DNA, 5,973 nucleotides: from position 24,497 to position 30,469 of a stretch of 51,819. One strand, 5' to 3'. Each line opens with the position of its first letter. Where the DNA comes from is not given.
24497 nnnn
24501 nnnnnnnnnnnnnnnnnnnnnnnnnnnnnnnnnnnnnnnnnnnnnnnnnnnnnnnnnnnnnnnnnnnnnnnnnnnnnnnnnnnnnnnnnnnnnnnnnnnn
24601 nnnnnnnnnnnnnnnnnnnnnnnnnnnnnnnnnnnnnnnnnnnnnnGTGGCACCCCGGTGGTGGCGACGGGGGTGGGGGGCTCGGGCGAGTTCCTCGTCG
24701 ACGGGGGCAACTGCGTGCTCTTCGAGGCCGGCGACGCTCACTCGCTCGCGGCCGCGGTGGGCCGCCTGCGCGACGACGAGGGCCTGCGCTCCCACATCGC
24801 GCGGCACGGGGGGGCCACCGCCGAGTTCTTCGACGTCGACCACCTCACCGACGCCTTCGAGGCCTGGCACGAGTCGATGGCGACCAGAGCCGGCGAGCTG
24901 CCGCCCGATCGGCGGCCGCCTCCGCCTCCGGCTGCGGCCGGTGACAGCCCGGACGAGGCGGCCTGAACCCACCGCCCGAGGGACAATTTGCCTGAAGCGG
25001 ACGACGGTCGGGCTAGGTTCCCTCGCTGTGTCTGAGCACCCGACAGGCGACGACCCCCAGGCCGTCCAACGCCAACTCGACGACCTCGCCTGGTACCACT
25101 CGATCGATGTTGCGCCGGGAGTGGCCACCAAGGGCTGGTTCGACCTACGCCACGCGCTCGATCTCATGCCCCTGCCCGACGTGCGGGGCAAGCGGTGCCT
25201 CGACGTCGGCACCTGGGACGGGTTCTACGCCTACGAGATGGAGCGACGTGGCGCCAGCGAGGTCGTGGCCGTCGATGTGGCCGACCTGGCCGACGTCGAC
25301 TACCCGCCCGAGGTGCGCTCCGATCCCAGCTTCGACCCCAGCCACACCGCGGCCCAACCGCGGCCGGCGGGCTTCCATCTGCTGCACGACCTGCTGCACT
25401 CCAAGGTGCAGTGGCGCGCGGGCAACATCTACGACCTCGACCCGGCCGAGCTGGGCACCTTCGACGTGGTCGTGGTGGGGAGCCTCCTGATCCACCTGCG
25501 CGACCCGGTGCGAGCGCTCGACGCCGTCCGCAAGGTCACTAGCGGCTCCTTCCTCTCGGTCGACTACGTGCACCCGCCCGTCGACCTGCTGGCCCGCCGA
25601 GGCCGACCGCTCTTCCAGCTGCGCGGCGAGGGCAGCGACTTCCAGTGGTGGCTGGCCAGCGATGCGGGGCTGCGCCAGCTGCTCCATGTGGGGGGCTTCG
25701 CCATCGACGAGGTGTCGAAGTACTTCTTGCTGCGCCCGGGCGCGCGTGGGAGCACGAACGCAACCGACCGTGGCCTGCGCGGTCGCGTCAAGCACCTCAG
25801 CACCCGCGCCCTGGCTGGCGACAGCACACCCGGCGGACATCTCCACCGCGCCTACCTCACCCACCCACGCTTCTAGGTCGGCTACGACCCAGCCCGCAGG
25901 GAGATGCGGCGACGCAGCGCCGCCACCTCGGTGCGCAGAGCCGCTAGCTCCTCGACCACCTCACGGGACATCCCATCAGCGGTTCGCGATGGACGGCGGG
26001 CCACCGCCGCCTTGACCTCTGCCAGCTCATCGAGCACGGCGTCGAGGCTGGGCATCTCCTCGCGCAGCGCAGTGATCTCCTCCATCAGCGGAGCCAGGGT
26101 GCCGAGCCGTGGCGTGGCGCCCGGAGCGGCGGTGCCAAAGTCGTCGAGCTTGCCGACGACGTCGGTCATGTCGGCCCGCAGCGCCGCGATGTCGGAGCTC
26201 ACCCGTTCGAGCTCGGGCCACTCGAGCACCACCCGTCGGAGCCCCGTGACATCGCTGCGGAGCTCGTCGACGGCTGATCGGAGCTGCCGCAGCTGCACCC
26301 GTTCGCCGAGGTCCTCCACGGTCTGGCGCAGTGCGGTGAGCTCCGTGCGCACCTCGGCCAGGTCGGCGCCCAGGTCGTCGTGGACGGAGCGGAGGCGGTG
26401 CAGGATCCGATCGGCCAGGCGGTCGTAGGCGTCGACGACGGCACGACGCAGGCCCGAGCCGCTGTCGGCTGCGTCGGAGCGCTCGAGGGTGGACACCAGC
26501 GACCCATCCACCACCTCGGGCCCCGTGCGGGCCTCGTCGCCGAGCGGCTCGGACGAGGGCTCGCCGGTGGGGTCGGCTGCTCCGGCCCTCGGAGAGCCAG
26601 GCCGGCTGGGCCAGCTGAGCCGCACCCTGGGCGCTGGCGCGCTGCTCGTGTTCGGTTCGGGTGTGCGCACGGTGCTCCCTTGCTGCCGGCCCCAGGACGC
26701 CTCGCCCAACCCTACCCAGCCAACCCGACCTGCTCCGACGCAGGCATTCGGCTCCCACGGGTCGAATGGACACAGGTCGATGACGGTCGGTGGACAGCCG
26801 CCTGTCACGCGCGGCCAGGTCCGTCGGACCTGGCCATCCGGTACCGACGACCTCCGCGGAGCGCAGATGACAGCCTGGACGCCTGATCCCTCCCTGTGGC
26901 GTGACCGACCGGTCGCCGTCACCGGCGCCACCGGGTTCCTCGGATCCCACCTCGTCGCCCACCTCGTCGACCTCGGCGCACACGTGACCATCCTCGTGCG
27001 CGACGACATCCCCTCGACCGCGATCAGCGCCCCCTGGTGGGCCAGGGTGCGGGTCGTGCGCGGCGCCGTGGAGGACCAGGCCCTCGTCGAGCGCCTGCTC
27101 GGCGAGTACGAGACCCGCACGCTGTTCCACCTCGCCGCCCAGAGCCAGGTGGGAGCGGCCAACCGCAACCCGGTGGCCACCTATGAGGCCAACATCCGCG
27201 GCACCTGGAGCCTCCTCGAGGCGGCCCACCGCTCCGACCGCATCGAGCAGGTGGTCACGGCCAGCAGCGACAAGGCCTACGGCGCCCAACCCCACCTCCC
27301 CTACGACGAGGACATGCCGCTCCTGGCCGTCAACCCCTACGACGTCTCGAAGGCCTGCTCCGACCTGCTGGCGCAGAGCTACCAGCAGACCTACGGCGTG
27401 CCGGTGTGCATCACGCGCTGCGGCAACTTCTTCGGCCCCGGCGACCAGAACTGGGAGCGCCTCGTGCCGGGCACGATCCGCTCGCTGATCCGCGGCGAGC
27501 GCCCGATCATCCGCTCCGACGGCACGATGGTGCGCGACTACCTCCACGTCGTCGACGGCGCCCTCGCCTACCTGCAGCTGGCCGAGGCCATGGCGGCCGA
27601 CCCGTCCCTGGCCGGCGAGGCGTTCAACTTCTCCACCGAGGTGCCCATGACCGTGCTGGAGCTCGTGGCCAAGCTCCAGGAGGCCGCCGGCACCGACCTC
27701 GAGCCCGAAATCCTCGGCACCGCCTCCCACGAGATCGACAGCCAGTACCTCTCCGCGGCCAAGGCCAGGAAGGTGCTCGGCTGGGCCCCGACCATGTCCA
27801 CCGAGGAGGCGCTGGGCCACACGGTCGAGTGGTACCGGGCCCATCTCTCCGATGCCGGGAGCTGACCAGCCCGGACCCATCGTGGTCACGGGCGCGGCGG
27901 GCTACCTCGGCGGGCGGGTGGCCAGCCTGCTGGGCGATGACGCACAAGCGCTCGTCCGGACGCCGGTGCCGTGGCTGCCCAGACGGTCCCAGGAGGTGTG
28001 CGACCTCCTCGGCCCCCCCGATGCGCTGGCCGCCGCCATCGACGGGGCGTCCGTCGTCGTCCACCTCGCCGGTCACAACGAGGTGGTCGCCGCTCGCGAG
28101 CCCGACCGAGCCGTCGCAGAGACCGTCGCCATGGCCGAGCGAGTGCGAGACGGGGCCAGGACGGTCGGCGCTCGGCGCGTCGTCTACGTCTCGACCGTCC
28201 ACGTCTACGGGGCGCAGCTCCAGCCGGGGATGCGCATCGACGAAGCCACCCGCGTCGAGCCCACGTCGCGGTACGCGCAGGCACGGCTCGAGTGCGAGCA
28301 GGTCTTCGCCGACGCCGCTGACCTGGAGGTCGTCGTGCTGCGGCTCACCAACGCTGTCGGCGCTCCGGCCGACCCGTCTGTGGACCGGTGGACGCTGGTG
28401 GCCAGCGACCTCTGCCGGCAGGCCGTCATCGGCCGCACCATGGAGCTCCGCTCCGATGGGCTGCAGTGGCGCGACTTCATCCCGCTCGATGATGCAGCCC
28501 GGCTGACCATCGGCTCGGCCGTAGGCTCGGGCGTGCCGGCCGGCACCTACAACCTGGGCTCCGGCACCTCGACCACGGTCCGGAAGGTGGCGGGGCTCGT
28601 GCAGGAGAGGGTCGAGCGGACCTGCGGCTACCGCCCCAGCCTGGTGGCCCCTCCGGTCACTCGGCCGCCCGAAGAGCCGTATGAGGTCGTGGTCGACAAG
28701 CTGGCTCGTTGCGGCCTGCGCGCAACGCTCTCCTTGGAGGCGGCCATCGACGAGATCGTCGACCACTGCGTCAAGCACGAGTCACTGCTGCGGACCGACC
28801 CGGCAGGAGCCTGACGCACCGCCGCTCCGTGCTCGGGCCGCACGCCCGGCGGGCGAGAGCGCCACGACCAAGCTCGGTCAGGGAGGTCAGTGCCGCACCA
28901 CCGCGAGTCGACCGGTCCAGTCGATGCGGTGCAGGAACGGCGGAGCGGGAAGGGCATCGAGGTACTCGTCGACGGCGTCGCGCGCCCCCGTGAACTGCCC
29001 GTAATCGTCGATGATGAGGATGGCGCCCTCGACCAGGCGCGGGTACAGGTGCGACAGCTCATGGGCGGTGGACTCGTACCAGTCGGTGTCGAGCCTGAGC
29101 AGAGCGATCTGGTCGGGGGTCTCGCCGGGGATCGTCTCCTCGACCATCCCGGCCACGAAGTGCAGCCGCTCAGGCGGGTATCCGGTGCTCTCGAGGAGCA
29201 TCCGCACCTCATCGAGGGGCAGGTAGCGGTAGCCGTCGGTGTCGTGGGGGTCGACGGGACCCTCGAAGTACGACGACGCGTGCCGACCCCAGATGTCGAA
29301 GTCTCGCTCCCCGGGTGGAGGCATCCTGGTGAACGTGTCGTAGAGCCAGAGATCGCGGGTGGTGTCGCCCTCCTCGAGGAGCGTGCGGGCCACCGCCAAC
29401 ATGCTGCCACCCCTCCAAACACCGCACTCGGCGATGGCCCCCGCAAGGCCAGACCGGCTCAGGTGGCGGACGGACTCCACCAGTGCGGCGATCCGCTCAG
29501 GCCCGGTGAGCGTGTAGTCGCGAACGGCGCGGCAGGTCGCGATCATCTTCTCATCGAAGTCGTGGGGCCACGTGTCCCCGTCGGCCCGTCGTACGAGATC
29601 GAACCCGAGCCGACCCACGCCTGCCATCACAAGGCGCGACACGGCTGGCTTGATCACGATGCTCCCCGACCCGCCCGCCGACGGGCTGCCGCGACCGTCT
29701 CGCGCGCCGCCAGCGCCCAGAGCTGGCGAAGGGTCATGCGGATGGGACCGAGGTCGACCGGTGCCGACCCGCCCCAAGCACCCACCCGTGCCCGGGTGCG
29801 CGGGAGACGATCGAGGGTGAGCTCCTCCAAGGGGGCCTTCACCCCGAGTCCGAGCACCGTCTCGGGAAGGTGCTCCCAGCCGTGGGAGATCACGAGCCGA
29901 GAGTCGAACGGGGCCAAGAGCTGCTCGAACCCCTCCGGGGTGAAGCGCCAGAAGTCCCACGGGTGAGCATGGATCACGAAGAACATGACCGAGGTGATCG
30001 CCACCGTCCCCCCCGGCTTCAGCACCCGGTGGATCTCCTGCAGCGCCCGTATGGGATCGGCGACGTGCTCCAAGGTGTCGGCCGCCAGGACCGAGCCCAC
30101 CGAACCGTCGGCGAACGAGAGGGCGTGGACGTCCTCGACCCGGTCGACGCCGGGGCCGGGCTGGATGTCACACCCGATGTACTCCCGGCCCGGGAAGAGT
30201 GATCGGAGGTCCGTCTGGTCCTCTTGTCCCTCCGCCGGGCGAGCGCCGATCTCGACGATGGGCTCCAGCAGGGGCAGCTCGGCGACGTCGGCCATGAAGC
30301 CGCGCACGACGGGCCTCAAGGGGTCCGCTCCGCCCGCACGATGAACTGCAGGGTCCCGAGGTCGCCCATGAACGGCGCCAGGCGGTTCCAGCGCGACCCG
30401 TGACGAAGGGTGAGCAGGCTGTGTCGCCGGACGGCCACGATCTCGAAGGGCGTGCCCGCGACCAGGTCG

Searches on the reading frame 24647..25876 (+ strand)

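Call 33: search_protein_families(library=pfam, proteins=[window:24647-25876:+], max_evalue=0.001)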
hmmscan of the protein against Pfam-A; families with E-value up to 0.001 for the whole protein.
window:24647-25876:+ (409 aa): 4 families
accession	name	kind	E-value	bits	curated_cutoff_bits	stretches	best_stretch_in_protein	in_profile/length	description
PF08241.18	Methyltransf_11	-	1.2e-06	29.5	21.2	1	251-298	43-87/95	Methyltransferase domain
PF13489.12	Methyltransf_23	-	9.1e-06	25.9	27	1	168-312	10-123/164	Methyltransferase domain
PF13649.12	Methyltransf_25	-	0.00012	23.1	27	0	253-297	47-92/97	Methyltransferase domain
PF08242.18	Methyltransf_12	-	0.00023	22.2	30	0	230-297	27-91/98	Methyltransferase domain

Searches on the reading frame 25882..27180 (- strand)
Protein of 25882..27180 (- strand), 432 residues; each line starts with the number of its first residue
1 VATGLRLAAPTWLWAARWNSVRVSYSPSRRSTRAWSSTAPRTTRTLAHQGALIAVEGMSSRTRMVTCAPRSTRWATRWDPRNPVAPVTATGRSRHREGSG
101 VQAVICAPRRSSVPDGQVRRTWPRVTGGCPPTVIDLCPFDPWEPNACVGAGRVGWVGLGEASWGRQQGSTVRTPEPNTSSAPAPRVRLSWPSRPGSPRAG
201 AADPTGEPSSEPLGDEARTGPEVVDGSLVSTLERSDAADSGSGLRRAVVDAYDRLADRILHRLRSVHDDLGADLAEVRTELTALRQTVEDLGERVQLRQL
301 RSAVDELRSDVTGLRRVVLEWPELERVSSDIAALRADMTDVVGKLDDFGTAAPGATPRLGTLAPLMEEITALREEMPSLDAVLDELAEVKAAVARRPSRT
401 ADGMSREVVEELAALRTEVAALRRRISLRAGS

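Call 33: search_protein_families(library=pfam, proteins=[window:25882-27180:-], max_evalue=0.001)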
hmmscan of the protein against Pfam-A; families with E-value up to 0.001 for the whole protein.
window:25882-27180:- (432 aa): 2 families
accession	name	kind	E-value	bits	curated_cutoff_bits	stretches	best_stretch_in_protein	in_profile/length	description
PF04513.17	Baculo_PEP_C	-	0.00014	22.4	38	0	254-315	38-98/140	Baculovirus polyhedron envelope protein, PEP, C terminus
PF06005.17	ZapB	-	0.00017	22.4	31.5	0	365-427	16-63/71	Cell division protein ZapB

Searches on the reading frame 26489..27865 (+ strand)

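Call 33: search_protein_families(library=pfam, proteins=[window:26489-27865:+], max_evalue=0.001)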
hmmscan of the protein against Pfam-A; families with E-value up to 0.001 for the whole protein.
window:26489-27865:+ (458 aa): 9 families
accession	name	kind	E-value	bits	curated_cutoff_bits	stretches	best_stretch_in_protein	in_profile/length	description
PF01370.27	Epimerase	-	8.4e-51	173.1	20.9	1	142-372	1-232/240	NAD dependent epimerase/dehydratase family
PF16363.11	GDP_Man_Dehyd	-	1.7e-49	169.5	27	1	144-442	2-329/332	GDP-mannose 4,6 dehydratase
PF02719.21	Polysacc_synt_2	-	1.5e-18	67.5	20.2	1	142-404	1-251/293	Polysaccharide biosynthesis protein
PF01073.25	3Beta_HSD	-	1.7e-14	53.9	22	1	143-405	1-273/280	3-beta hydroxysteroid dehydrogenase/isomerase family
PF07993.18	NAD_binding_4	-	1.1e-12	48.1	20.1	1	144-316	1-209/258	Male sterility protein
PF04321.23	RmlD_sub_bind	-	9.4e-10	38.5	27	1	142-322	3-159/287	RmlD substrate binding domain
PF13460.12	NAD_binding_10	-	1.7e-07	31.7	27.2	1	146-269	1-107/184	NAD(P)H-binding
PF05368.20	NmrA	-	2.4e-07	31.1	27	1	141-205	4-68/298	NmrA-like family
PF08659.16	KR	-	0.00027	21.4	22.6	1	144-261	5-137/180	KR domain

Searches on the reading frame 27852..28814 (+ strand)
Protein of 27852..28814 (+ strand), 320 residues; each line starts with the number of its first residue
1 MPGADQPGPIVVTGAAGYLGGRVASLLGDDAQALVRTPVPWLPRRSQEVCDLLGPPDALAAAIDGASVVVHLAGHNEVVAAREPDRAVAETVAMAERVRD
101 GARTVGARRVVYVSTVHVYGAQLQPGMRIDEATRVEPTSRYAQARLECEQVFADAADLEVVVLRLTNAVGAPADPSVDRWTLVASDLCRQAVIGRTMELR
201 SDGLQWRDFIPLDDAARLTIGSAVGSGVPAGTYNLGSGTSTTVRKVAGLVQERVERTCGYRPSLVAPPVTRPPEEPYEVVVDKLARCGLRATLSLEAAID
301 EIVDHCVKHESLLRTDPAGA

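Call 33: search_protein_families(library=pfam, proteins=[window:27852-28814:+], max_evalue=0.001)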
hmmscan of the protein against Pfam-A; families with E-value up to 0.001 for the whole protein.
window:27852-28814:+ (320 aa): 6 families
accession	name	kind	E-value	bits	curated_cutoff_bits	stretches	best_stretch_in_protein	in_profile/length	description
PF01370.27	Epimerase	-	2.2e-25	89.9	20.9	1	10-236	1-240/240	NAD dependent epimerase/dehydratase family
PF04321.23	RmlD_sub_bind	-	4.7e-09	36.2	27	1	10-166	3-149/287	RmlD substrate binding domain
PF01073.25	3Beta_HSD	-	1.2e-08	34.8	22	1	12-156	2-161/280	3-beta hydroxysteroid dehydrogenase/isomerase family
PF16363.11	GDP_Man_Dehyd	-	9.9e-08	32.2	27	1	67-256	77-268/332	GDP-mannose 4,6 dehydratase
PF13460.12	NAD_binding_10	-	2.2e-06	28.1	27.2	1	14-165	1-143/184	NAD(P)H-binding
PF07993.18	NAD_binding_4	-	0.00015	21.4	20.1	1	62-217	85-256/258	Male sterility protein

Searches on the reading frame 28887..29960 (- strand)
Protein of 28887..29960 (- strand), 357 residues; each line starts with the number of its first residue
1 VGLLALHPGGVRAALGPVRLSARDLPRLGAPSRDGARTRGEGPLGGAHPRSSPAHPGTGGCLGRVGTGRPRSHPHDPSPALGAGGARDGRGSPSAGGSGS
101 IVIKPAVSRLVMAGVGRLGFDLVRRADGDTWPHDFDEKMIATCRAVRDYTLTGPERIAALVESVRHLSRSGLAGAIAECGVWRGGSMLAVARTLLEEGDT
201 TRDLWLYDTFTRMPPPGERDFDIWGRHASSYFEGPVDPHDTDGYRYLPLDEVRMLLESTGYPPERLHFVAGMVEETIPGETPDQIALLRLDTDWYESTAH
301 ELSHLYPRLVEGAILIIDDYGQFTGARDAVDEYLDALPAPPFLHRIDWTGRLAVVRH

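Call 33: search_protein_families(library=pfam, proteins=[window:28887-29960:-], max_evalue=0.001)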
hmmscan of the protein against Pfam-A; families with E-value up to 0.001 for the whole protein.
window:28887-29960:- (357 aa): 2 families
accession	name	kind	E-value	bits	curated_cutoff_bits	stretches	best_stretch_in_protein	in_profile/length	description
PF05711.17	TylF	-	1.4e-40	139.7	23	1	145-350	64-259/264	Macrocin-O-methyltransferase (TylF)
PF13578.12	Methyltransf_24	-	2.2e-09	38.6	26.3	1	178-320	2-105/105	Methyltransferase domain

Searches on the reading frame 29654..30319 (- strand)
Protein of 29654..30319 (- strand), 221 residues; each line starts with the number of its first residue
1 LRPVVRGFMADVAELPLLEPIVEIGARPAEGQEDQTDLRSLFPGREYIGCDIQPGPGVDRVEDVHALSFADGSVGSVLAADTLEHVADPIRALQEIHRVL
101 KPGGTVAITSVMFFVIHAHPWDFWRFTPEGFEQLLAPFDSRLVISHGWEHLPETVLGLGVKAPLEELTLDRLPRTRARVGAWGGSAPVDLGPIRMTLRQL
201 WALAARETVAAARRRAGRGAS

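Call 33: search_protein_families(library=pfam, proteins=[window:29654-30319:-], max_evalue=0.001)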
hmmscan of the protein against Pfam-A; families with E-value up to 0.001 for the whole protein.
window:29654-30319:- (221 aa): 6 families
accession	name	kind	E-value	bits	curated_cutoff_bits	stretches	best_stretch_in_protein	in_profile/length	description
PF08241.18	Methyltransf_11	-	6.9e-13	49.5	21.2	1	60-108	47-95/95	Methyltransferase domain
PF13847.12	Methyltransf_31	-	2.2e-07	31.1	27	1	61-111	60-112/145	Methyltransferase domain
PF13489.12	Methyltransf_23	-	3.9e-07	30.4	27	1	59-126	67-134/164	Methyltransferase domain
PF13649.12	Methyltransf_25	-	5.2e-07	30.7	27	1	61-104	52-97/97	Methyltransferase domain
PF08242.18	Methyltransf_12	-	1.7e-06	29.1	30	1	73-105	65-97/98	Methyltransferase domain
PF01209.24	Ubie_methyltran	-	0.00017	21.5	20.1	1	65-124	108-169/233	ubiE/COQ5 methyltransferase family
